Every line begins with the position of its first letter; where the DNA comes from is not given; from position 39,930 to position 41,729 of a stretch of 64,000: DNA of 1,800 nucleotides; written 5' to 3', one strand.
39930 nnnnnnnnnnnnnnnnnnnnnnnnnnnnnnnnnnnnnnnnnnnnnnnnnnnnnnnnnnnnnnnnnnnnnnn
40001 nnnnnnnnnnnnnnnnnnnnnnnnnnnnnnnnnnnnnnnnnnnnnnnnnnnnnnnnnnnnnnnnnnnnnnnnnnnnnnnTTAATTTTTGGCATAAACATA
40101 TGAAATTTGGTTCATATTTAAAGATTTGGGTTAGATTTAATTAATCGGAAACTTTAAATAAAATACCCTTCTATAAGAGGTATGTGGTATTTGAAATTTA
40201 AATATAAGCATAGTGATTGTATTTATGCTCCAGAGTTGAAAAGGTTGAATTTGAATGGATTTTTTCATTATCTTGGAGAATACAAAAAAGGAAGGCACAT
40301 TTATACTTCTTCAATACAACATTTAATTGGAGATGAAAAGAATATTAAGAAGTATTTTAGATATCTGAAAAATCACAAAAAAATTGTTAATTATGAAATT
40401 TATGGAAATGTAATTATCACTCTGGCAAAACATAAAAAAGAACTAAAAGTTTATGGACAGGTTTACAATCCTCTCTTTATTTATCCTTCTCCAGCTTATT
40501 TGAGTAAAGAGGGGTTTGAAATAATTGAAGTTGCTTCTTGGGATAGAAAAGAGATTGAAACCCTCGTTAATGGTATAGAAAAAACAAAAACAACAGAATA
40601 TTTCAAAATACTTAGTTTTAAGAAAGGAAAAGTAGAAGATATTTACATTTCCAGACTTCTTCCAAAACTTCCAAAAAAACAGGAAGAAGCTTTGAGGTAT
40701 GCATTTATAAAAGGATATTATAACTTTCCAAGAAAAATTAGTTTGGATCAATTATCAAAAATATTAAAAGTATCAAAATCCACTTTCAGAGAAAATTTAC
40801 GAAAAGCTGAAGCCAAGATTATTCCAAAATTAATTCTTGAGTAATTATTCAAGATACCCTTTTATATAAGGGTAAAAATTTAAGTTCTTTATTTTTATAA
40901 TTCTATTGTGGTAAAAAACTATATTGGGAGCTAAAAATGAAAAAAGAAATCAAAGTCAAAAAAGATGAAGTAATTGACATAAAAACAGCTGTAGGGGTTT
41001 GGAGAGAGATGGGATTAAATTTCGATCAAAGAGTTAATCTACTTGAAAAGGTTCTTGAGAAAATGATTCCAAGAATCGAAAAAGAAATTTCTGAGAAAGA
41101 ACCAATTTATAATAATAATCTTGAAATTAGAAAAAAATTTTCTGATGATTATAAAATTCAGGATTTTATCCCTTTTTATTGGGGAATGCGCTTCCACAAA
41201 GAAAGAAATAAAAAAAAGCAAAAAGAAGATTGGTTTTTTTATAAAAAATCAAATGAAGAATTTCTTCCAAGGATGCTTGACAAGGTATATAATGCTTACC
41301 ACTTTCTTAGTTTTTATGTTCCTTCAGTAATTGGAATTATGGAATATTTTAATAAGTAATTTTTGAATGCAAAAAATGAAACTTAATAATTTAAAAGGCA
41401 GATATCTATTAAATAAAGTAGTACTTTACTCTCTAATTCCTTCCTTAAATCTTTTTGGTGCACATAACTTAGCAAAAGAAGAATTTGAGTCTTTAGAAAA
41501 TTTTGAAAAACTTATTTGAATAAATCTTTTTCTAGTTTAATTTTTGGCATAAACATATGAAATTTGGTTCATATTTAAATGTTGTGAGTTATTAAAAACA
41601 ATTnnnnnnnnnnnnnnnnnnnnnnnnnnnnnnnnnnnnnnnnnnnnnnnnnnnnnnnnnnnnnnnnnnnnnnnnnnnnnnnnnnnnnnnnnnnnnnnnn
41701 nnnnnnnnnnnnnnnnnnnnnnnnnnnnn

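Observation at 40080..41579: Two-gene cassette bracketed by perfect 43-bp direct repeats that duplicate the sufB start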

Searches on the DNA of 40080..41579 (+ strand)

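Call 67: search_dna_similar(query=window:40080-41579:+, collection=plasmids, mode=distant, max_rows=5)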
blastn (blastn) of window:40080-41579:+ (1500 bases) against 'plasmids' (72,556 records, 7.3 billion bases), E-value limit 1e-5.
No match.

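Call 68: search_dna_similar(query=window:40080-41579:+, collection=phages, mode=distant, max_rows=5)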
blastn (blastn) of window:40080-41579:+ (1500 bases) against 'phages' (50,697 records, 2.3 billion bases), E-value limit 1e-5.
No match.
